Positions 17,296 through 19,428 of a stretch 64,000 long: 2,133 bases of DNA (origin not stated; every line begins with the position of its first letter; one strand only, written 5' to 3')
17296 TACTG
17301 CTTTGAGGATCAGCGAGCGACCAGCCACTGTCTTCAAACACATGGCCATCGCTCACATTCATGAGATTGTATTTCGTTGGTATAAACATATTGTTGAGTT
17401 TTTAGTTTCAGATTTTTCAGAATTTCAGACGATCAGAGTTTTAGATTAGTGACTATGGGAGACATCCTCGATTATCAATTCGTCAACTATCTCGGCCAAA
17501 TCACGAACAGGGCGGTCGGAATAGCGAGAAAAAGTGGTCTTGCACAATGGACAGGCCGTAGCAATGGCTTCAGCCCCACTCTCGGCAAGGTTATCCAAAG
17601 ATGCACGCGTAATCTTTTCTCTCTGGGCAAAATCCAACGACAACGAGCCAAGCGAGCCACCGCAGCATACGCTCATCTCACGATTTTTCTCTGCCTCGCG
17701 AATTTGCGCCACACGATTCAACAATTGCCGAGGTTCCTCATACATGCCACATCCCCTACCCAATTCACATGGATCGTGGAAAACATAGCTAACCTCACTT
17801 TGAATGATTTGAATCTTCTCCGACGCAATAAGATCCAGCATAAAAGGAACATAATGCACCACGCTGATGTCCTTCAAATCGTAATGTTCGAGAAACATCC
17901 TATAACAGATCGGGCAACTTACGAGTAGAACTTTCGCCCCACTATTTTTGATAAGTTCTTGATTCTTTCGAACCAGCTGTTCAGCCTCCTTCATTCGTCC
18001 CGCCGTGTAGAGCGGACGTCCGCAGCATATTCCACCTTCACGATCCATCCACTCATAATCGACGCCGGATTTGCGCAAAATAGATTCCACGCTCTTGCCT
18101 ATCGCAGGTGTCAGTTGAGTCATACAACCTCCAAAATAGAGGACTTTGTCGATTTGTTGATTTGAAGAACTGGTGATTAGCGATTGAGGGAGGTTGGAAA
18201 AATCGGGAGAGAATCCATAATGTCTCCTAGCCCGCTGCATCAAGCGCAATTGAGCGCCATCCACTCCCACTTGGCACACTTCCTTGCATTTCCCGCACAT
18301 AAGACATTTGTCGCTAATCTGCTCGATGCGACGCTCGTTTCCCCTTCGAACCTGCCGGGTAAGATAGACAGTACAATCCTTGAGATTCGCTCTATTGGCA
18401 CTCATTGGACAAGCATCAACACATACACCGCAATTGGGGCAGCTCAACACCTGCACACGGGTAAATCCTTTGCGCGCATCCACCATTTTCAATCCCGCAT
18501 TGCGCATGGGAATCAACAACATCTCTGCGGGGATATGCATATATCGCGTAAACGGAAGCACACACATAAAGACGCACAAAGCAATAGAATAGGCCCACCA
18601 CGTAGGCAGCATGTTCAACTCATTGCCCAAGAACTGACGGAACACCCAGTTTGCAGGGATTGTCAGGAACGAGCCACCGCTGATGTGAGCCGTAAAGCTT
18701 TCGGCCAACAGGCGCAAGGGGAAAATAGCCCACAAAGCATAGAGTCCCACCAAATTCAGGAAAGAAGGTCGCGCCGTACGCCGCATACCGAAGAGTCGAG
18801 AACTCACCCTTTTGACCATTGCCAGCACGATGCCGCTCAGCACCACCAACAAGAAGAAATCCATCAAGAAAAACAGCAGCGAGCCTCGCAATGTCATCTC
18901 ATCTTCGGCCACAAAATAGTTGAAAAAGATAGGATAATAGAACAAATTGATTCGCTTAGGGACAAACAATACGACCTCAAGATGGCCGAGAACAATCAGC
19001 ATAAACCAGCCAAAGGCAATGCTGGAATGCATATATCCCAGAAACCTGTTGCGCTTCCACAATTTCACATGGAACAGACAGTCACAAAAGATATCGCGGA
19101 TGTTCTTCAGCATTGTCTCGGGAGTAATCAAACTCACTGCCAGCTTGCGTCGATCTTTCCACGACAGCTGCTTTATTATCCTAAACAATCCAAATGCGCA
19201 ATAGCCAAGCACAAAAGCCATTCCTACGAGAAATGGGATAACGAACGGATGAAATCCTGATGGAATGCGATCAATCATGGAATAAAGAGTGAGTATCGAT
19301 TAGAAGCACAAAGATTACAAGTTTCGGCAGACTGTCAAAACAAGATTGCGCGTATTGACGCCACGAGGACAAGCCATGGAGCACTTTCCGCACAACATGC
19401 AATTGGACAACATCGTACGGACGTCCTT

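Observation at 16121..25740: Nine-gene operon joining capnine/sulfonolipid-type enzymes to an sHdr-like heterodisulfide-reductase module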

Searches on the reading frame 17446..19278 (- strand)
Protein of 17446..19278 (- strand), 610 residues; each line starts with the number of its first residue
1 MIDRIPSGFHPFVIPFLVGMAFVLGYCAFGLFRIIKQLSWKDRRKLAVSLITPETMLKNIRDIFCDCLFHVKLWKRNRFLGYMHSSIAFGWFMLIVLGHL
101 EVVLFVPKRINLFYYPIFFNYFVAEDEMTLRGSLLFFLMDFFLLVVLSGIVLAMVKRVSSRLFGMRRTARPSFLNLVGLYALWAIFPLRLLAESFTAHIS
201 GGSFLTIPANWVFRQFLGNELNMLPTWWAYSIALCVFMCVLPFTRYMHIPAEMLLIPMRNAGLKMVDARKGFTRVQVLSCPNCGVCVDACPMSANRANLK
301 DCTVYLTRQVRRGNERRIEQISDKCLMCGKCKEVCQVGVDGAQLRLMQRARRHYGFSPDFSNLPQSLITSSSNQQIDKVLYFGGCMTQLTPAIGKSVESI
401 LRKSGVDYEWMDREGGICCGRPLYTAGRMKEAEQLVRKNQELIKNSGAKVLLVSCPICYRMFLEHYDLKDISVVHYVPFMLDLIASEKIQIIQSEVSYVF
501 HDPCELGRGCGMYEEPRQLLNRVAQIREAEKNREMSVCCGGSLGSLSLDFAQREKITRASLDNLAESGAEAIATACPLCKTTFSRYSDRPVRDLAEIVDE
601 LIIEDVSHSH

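Call 3: search_protein_families(library=ncbifam, proteins=[window:17446-19278:-], max_evalue=0.001)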
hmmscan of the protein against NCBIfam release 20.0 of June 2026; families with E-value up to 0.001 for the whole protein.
window:17446-19278:- (610 aa): 18 families
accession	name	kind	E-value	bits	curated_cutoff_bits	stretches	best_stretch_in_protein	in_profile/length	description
NF004898.0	PRK06259.1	equivalog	1.2e-29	103.3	385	1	372-585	257-465/488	fumarate reductase (CoM/CoB) subunit TfrB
NF045670.1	quin_L_LdhH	equivalog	1.3e-29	103.1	800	1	369-580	459-682/706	L-lactate dehydrogenase (quinone) large subunit LdhH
NF045663.1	diclust_near_Sec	equivalog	1.4e-18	66.4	530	1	279-587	308-622/759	pyridine nucleotide-disulfide oxidoreductase/dicluster-binding protein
NF008369.0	PRK11168.1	equivalog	3.3e-18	65.8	278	1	371-593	161-390/401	anaerobic glycerol-3-phosphate dehydrogenase subunit C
NF008434.0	PRK11274.1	equivalog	6.7e-17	61.5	333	1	492-602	297-407/409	glycolate oxidase subunit GlcF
NF045796.1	DsrK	equivalog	8.4e-17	60.9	400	1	469-604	295-437/453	sulfate reduction electron transfer complex DsrMKJOP subunit DsrK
NF045724.1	ferredox_TmcB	equivalog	3.6e-14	52.2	735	1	466-582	282-403/430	electron transfer complex ferredoxin TmcB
TIGR03379.1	glycerol3P_GlpC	equivalog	1.2e-09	37.4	279.9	1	373-583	158-377/397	anaerobic glycerol-3-phosphate dehydrogenase subunit GlpC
TIGR03288.1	CoB_CoM_SS_B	equivalog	1.4e-09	37.6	345.15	1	510-585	163-239/290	CoB--CoM heterodisulfide reductase subunit B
NF045711.1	sulf_resp_HmcF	equivalog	1.1e-08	34.4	750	1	471-581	307-423/457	sulfate respiration complex iron-sulfur protein HmcF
TIGR04105.1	FeFe_hydrog_B1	subfamily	1e-05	24.4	450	1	268-338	132-203/462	monomeric [FeFe] hydrogenase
NF042909.1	FMH_DH_FwdF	exception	2e-05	23.9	375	1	278-337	178-239/336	tungsten-dependent formylmethanofuran dehydrogenase subunit FwdF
NF058577.1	FdxA_fam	equivalog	7.4e-05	22.9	65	0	320-338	4-22/52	4Fe-4S ferredoxin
TIGR00314.1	cdhA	equivalog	9.7e-05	20.3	781.3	1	277-340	398-454/784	CO dehydrogenase/acetyl-CoA synthase complex subunit alpha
TIGR00273.1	TIGR00273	equivalog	0.00012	21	444.8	1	250-349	269-369/432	LutB/LldF family L-lactate oxidation iron-sulfur protein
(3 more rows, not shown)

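Call 4: search_protein_families(library=pfam, proteins=[window:17446-19278:-], max_evalue=0.001)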
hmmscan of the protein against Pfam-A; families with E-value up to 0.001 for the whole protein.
window:17446-19278:- (610 aa): 8 families
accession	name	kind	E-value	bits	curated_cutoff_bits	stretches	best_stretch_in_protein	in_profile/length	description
PF02754.22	CCG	-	1e-27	96.5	20.6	2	498-583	1-84/85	Cysteine-rich domain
PF13183.11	Fer4_8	-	2.8e-07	31.4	27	1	277-339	2-68/68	4Fe-4S dicluster domain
PF12838.12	Fer4_7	-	4.9e-07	30.6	27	1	280-339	2-52/52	4Fe-4S dicluster domain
PF00037.32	Fer4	-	4.2e-06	26.8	21.1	0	321-338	4-21/24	4Fe-4S binding domain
PF13187.11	Fer4_9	-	3.1e-05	24.4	27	1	280-338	2-50/52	4Fe-4S dicluster domain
PF13534.11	Fer4_17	-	5.8e-05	24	22.2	1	279-340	1-61/61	4Fe-4S dicluster domain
PF13237.11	Fer4_10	-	6.5e-05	23.2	25.5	1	279-335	8-52/53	4Fe-4S dicluster domain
PF13484.11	Fer4_16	-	7e-05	24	30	1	280-337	2-65/66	4Fe-4S double cluster binding domain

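Call 27: search_solved_structures(query=window:17446-19278:-, max_evalue=0.001)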
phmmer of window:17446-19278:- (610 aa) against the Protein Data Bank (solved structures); distinct sequences matched with E-value up to 0.001: 6.
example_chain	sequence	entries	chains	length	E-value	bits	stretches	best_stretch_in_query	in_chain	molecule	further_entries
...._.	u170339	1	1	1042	8.7e-14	54.1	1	392-584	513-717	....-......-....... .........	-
8rvv_B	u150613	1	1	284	7e-09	37.9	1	519-584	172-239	H(2):CoB-CoM heterodisulfide,ferredoxin reductase subunit B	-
8rvu_b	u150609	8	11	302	9e-09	37.5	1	519-584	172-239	H(2):CoB-CoM heterodisulfide,ferredoxin reductase subunit B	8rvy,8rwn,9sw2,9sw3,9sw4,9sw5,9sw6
9sfi_C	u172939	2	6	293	6.2e-06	28.1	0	506-585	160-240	H(2)/formate:CoB-CoM heterodisulfide,ferredoxin reductase subunit B2 | Heterodisulfide reductase subunit B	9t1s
7bkb_B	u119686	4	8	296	0.00016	23.5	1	531-586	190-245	CoB--CoM heterodisulfide reductase subunit B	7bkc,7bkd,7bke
5odc_B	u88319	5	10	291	0.00021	23.1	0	513-585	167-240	Heterodisulfide reductase, subunit B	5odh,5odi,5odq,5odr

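Call 52: list_cluster_members(proteins=[L087:6771-8033:+, L087:8033-9280:+, L087:5112-6452:-, P0143, L091:6503-8395:-, L092:117-1031:-, L083:1875-2996:+, L089:14293-15459:+, window:17446-19278:-, window:16121-17389:-])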
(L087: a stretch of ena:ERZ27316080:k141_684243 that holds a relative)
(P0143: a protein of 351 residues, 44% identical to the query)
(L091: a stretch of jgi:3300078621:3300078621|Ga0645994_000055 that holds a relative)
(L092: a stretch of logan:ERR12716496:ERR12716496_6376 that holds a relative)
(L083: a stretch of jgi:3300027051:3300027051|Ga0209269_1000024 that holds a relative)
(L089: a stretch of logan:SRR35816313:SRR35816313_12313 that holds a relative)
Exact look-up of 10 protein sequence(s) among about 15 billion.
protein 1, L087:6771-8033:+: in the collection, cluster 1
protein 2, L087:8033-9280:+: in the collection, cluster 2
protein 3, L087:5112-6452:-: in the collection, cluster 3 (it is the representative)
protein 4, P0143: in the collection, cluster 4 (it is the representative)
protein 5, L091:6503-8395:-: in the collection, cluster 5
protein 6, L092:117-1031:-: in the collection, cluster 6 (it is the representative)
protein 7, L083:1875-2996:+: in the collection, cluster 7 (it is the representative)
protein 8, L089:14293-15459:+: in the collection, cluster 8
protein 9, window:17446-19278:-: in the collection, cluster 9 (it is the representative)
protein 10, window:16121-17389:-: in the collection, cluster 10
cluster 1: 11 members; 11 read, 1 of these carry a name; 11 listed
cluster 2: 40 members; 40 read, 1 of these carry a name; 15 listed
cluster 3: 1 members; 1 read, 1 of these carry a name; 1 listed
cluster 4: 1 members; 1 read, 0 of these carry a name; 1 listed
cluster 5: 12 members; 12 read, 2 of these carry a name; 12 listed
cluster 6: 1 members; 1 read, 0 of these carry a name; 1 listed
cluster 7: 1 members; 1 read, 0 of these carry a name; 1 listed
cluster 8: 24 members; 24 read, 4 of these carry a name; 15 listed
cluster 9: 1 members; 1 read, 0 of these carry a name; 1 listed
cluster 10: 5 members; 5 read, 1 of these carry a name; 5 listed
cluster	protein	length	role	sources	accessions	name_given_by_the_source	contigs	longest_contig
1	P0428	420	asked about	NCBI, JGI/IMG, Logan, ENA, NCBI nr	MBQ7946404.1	MAG: aminotransferase class I/II-fold pyridoxal phosphate-dependent enzyme [Bacteroidales ... | aminotransferase class I/II-fold pyridoxal phosphate-dependent enzyme [Bacteroidales ...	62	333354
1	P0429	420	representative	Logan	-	-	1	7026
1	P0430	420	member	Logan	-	-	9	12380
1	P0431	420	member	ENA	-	-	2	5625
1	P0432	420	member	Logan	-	-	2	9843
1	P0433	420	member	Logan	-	-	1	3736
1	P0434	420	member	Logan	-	-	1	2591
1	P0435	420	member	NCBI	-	-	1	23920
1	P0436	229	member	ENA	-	-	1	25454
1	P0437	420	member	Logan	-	-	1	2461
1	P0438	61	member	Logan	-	-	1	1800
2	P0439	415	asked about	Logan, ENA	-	-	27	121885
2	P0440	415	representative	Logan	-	-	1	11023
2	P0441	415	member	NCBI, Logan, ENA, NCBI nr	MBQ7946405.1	MAG: pyridoxal-phosphate dependent enzyme [Bacteroidales bacterium] | pyridoxal-phosphate dependent enzyme [Bacteroidales bacterium]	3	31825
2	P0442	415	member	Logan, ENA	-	-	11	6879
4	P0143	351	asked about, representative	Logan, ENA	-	-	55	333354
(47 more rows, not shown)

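Call 73: find_homologous_proteins(query=window:17446-19278:-, max_evalue=1e-10)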
Query window:17446-19278:- (610 aa): 4841 proteins with E <= 1e-10 among 8000 candidates; the best 120 are listed.
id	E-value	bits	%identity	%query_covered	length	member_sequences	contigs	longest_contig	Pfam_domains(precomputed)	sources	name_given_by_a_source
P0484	0.0e+0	1415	100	100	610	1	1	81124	PF00037.33,PF12838.13,PF02754.22,PF13183.12,PF13187.12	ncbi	-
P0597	0.0e+0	1401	99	100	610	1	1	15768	PF00037.33,PF12838.13,PF02754.22,PF13183.12,PF13187.12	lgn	-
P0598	0.0e+0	1400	99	100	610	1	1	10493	PF00037.33,PF12838.13,PF02754.22,PF13183.12,PF13187.12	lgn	-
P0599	0.0e+0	1396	99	99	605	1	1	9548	PF00037.33,PF12838.13,PF02754.22,PF13183.12,PF13187.12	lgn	-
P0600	0.0e+0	1375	97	100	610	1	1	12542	PF00037.33,PF12838.13,PF02754.22,PF13183.12,PF13187.12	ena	-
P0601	0.0e+0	1359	96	100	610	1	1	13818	PF00037.33,PF12838.13,PF02754.22,PF13183.12,PF13187.12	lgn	-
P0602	0.0e+0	1354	95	100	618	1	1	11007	PF00037.33,PF12838.13,PF02754.22,PF13183.12,PF13187.12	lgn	-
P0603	0.0e+0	1348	95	100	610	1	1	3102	PF00037.33,PF12838.13,PF02754.22,PF13183.12,PF13187.12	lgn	-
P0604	0.0e+0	1347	95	100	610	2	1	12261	PF00037.33,PF12838.13,PF02754.22,PF13183.12,PF13187.12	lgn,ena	-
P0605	0.0e+0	1337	95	99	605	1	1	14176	PF00037.33,PF12838.13,PF02754.22,PF13183.12,PF13187.12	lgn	-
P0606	0.0e+0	1334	94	99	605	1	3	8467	PF00037.33,PF12838.13,PF02754.22,PF13183.12,PF13187.12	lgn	-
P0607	0.0e+0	1333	94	99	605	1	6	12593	PF00037.33,PF12838.13,PF02754.22,PF13183.12,PF13187.12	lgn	-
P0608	0.0e+0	1331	94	99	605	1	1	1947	PF00037.33,PF12838.13,PF02754.22,PF13183.12,PF13187.12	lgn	-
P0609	0.0e+0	1289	94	96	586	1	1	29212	PF00037.33,PF12838.13,PF02754.22,PF13183.12,PF13187.12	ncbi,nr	ncbi:MAG: (Fe-S)-binding protein [Bacteroidales bacterium]|nr:(Fe-S)-binding protein [Candidatus Col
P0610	0.0e+0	1186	85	98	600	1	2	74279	PF02754.22,PF13183.12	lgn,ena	-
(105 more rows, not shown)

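Call 78: search_solved_structures(query=A2, max_evalue=0.01, show_alignments=1)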
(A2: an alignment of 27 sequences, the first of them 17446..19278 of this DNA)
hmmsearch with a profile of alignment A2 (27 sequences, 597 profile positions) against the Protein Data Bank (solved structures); distinct sequences matched with E-value up to 0.01: 25.
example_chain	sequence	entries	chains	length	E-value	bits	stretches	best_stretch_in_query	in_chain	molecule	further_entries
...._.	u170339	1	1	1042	1.1e-31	113.1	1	369-591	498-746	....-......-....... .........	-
8rvv_B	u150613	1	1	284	8e-13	50.8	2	452-574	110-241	H(2):CoB-CoM heterodisulfide,ferredoxin reductase subunit B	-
8rvu_b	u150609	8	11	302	1e-12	50.5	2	452-574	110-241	H(2):CoB-CoM heterodisulfide,ferredoxin reductase subunit B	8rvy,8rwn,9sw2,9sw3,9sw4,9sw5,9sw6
9sfi_C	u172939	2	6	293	1.1e-10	43.8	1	449-575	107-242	H(2)/formate:CoB-CoM heterodisulfide,ferredoxin reductase subunit B2 | Heterodisulfide reductase subunit B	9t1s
5odc_B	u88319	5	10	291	1.2e-08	37.1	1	452-575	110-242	Heterodisulfide reductase, subunit B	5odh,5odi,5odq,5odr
5t5i_F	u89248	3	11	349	7.2e-07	31.2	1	254-331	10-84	Tungsten formylmethanofuran dehydrogenase subunit fwdF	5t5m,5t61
9sw6_H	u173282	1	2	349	1.4e-06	30.2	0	254-331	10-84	Tungsten formylmethanofuran dehydrogenase, subunit F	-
9sfi_E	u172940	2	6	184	0.00014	23.6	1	271-347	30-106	H(2)/formate:CoB-CoM heterodisulfide,ferredoxin reductase subunit C2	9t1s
5odc_C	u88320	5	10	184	0.00016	23.4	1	272-348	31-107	Heterodisulfide reductase, subunit C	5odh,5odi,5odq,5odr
7bkb_E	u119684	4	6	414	0.0004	22.1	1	266-343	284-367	Formate dehydrogenase, beta subunit (F420)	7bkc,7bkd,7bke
8rja_F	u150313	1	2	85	0.00041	22.1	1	264-331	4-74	NAD(P)H-quinone oxidoreductase subunit I, chloroplastic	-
7bkb_B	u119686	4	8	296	0.00045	22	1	482-575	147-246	CoB--CoM heterodisulfide reductase subunit B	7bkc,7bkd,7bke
8rvv_C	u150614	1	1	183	0.00059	21.6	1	271-346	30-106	H(2):CoB-CoM heterodisulfide,ferredoxin reductase subunit C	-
7q5y_D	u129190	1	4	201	0.00062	21.5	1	262-332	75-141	NADH-quinone oxidoreductase subunit I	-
8rvu_c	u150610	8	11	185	0.00063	21.5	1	271-346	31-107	H(2):CoB-CoM heterodisulfide,ferredoxin reductase subunit C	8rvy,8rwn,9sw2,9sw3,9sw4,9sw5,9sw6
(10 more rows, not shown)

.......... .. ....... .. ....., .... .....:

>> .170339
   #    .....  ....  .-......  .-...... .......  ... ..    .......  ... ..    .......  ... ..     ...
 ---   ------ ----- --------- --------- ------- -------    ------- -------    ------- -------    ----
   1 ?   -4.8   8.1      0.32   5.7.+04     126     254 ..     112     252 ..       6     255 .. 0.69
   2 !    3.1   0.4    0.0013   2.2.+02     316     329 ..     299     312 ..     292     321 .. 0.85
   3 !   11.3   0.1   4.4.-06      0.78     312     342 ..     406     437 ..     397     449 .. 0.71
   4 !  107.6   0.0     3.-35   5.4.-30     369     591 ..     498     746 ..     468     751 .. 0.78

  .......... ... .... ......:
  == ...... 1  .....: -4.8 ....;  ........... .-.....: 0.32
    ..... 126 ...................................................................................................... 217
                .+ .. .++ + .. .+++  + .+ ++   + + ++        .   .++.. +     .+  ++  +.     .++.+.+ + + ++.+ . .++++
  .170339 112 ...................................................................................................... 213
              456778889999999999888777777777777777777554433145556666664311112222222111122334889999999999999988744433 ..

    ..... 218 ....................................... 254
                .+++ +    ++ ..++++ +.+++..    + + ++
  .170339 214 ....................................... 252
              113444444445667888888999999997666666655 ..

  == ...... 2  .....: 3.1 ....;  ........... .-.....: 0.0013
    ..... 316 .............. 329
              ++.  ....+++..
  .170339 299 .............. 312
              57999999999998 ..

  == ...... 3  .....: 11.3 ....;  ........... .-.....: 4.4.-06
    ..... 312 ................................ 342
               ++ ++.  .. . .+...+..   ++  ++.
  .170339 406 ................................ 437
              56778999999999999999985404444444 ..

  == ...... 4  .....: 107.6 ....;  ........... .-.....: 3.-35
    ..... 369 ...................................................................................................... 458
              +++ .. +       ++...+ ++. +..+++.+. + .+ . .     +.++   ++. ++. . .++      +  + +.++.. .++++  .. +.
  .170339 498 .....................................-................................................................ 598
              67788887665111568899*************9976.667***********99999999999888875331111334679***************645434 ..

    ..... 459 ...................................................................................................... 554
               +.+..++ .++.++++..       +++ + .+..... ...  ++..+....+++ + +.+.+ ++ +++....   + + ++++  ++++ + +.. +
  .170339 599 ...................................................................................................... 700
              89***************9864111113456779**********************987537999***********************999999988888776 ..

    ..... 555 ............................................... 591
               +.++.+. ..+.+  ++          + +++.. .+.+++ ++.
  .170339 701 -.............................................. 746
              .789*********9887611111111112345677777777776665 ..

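Call 89: predict_structure(alignment_id=A3)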
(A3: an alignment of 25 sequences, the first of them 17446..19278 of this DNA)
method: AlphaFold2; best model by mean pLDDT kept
length: 610 residues; sequences in the alignment: 25
mean_pLDDT: 62.1   pTM: 0.43
mean pLDDT of the five models: 62.1, 61.6, 60.6, 58.6, 54.8
residues with pLDDT >= 90: 32; 70-90: 209; 50-70: 190; < 50: 179
segments of 3 or more residues with pLDDT < 50: 1-9, 108-128, 164-170, 194-205, 220-224, 265-375, 544-550, 606-610
pLDDT, mean of each block of 10 residues (from residue 1): 41 64 73 74 77 76 70 62 72 68 54 41 45 61 73 63 45 61 62 45 47 52 54 67 57 64 45 30 30 28 34 38 32 31 36 33 34 58 73 86 86 71 67 87 87 87 86 90 85 85 71 85 84 65 48 65 78 84 74 90 55
secondary structure, 60 per line:
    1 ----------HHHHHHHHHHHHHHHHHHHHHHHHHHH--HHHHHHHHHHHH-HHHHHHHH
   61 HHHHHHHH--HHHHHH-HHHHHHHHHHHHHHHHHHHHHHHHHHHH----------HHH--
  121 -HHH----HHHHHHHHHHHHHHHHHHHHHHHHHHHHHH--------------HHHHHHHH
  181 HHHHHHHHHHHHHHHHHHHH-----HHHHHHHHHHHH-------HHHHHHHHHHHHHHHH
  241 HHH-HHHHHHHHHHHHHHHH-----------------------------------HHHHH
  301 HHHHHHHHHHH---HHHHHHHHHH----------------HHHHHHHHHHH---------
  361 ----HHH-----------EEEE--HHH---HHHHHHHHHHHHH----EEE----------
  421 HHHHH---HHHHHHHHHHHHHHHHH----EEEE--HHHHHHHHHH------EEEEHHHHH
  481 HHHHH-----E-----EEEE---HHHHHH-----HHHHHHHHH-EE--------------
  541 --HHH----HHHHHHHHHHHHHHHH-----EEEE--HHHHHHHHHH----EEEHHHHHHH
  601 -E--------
elements in order: H11-37 H40-51 H53-68 H71-76 H78-105 H129-158 H173-200 H206-217 H225-243 H245-260 H296-311 H315-324 H341-351 E379-382 H391-403 E408-410 H421-425 H429-445 E450-453 H456-465 E472-475 H476-485 E497-500 H504-509 H515-523 H550-565 E571-574 H577-586 E591-593 H594-600
